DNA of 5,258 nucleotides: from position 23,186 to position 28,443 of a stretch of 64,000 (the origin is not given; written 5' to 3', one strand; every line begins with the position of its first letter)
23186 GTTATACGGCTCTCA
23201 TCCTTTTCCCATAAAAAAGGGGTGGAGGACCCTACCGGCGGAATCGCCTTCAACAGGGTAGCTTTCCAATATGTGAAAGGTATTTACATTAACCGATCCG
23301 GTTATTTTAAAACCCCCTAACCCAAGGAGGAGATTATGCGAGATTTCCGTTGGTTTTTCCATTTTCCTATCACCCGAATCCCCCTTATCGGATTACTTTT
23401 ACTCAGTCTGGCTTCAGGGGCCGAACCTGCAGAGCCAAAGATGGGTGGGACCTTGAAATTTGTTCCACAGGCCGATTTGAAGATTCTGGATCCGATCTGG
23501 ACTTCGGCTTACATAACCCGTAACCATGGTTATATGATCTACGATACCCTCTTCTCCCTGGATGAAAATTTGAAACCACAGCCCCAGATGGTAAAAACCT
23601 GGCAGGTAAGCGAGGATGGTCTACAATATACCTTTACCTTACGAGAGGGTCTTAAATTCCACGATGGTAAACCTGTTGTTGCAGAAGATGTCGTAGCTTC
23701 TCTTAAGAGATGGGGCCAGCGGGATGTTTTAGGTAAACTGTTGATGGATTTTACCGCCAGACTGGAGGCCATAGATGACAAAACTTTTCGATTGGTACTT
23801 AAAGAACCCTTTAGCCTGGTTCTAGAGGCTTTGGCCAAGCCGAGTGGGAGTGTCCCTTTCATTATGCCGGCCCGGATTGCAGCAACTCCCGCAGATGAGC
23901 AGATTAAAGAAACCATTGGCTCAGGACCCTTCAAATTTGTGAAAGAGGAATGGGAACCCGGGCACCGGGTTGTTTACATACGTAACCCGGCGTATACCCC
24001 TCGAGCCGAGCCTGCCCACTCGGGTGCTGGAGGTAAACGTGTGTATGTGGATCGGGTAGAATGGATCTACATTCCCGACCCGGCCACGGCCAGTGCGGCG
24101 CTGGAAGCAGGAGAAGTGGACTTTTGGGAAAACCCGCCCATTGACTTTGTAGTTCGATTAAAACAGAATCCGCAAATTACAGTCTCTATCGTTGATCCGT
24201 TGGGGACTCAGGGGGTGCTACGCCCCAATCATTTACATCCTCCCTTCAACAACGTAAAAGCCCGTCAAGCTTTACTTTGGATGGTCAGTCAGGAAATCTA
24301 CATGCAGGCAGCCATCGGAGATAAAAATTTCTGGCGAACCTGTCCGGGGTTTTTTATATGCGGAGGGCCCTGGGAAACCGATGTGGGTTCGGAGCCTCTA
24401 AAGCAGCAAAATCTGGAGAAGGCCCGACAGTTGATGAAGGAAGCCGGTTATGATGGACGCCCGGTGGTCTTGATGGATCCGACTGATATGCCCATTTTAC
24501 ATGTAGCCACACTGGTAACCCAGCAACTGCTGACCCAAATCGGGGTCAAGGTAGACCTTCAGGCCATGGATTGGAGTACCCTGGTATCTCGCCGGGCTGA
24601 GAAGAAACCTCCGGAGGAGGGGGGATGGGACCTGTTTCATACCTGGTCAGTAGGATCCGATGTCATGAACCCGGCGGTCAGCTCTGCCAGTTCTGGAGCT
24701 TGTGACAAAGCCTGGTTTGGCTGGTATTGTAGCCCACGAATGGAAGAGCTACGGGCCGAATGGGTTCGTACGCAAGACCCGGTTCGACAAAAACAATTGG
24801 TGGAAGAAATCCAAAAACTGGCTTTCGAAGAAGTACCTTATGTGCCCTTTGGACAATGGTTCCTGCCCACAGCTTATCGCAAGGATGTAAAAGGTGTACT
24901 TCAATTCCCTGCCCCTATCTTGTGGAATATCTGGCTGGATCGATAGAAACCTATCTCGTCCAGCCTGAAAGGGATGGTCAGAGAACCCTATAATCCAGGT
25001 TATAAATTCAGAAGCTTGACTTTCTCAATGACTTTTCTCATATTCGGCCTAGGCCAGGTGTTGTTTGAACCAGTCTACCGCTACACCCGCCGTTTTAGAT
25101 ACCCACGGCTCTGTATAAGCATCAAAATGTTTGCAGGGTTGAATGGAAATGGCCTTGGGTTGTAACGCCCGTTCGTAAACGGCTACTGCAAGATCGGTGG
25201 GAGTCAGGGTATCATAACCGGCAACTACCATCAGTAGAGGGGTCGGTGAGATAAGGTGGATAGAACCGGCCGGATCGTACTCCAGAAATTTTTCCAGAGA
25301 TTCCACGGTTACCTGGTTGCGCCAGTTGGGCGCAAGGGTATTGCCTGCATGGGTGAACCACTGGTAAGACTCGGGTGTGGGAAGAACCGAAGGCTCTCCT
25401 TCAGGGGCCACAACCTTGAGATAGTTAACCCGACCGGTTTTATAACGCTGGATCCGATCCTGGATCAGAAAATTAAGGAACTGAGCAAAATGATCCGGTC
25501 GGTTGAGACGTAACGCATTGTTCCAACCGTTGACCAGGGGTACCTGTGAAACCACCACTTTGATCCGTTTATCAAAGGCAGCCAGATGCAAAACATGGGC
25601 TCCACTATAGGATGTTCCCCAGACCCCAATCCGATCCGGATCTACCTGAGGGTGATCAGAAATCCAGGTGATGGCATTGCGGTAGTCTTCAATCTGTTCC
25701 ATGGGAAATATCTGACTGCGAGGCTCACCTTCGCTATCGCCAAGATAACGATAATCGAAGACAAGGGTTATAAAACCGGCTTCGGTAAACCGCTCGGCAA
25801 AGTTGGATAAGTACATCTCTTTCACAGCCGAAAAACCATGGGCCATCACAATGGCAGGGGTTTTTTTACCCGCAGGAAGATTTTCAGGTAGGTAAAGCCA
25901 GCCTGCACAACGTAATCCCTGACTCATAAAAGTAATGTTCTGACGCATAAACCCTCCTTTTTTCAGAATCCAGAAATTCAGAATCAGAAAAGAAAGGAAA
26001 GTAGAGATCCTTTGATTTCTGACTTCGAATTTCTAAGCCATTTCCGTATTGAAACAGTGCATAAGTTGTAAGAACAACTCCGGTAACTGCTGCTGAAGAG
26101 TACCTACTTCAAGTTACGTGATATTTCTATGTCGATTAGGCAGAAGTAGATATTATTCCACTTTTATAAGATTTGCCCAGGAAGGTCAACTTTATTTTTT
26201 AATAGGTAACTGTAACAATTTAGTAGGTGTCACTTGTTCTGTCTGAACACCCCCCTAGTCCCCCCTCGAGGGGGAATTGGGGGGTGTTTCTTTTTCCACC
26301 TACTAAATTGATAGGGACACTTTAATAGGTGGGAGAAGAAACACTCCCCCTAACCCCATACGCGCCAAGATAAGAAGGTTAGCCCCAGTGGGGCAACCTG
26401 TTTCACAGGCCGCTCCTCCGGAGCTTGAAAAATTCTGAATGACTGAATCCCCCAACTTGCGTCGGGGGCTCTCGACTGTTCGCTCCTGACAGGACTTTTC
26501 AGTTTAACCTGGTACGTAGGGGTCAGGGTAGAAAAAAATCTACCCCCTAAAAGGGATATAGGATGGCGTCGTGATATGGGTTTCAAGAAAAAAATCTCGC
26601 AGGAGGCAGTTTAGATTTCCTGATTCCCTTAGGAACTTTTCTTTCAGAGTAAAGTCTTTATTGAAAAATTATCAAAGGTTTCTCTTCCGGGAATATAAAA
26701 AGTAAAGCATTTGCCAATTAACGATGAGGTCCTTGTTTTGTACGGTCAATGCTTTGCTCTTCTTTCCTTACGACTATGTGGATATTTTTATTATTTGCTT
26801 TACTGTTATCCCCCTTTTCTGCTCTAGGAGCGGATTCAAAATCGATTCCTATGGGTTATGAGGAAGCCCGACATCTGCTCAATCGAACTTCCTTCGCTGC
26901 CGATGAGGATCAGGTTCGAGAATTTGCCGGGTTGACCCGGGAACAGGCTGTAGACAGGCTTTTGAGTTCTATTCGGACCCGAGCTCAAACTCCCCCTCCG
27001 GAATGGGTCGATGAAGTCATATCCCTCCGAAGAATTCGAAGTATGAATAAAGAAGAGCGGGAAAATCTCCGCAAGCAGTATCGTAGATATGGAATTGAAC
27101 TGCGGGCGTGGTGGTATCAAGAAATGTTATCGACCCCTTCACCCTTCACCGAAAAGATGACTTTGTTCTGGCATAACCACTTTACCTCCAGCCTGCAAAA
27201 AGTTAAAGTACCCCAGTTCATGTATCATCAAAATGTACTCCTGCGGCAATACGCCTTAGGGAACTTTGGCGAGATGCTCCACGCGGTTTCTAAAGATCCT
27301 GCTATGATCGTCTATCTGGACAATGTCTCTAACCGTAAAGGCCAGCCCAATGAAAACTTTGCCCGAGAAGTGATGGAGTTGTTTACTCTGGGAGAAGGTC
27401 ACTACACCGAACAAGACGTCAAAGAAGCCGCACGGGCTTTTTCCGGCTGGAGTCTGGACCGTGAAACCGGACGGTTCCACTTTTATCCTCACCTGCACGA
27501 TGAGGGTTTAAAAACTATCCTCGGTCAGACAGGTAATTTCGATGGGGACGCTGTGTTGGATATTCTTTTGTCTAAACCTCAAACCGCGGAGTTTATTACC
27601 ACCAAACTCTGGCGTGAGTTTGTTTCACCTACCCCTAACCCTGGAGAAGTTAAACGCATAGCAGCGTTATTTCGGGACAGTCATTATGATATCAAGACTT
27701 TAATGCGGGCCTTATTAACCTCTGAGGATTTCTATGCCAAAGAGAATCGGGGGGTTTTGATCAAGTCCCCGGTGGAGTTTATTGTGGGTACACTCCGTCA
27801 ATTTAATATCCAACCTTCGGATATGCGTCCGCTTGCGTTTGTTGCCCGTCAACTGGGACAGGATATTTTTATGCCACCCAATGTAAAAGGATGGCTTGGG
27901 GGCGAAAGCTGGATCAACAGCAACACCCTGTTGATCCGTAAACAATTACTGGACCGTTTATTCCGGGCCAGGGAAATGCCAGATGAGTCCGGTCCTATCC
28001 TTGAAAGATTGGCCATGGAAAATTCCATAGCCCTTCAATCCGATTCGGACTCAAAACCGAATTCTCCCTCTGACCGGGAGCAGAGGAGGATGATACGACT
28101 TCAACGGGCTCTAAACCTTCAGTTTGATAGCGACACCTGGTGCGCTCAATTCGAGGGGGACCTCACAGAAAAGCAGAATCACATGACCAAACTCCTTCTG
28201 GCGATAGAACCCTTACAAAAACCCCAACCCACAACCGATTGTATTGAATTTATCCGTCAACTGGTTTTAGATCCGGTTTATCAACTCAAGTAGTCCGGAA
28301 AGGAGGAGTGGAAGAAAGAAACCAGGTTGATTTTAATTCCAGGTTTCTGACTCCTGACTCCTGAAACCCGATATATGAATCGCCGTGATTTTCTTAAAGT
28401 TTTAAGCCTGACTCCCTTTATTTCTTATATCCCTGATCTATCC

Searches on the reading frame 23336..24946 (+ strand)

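Call 37: search_protein_families(library=pfam, proteins=[window:23336-24946:+], max_evalue=1e-8)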
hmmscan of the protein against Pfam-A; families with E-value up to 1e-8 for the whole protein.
window:23336-24946:+ (536 aa): 1 family
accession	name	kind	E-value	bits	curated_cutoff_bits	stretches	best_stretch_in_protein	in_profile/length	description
PF00496.27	SBP_bac_5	-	5.8e-73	246.6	32.4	1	80-441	1-349/368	Bacterial extracellular solute-binding proteins, family 5 Middle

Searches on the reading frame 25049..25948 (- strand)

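Call 37: search_protein_families(library=pfam, proteins=[window:25049-25948:-], max_evalue=1e-8)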
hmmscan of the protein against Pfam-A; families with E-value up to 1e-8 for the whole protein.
window:25049-25948:- (299 aa): 4 families
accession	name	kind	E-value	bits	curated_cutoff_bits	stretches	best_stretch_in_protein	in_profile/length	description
PF02129.25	Peptidase_S15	-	4.5e-17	63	23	1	18-274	9-260/262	X-Pro dipeptidyl-peptidase (S15 family)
PF00561.26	Abhydrolase_1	-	2.7e-12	47.3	25.8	1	31-280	1-244/245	alpha/beta hydrolase fold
PF05448.18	AXE1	-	3.1e-12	46.3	21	0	88-161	159-233/321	Acetyl xylan esterase (AXE1)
PF20434.5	BD-FAE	-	9.2e-10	38.8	26.8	1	19-128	4-111/215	BD-FAE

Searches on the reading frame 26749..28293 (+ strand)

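Call 37: search_protein_families(library=pfam, proteins=[window:26749-28293:+], max_evalue=1e-8)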
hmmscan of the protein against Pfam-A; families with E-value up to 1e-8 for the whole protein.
window:26749-28293:+ (514 aa): 1 family
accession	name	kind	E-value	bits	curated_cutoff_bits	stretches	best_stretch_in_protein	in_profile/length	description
PF08811.16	DUF1800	-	5e-124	415.1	26.1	1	42-443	1-362/419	Protein of unknown function (DUF1800)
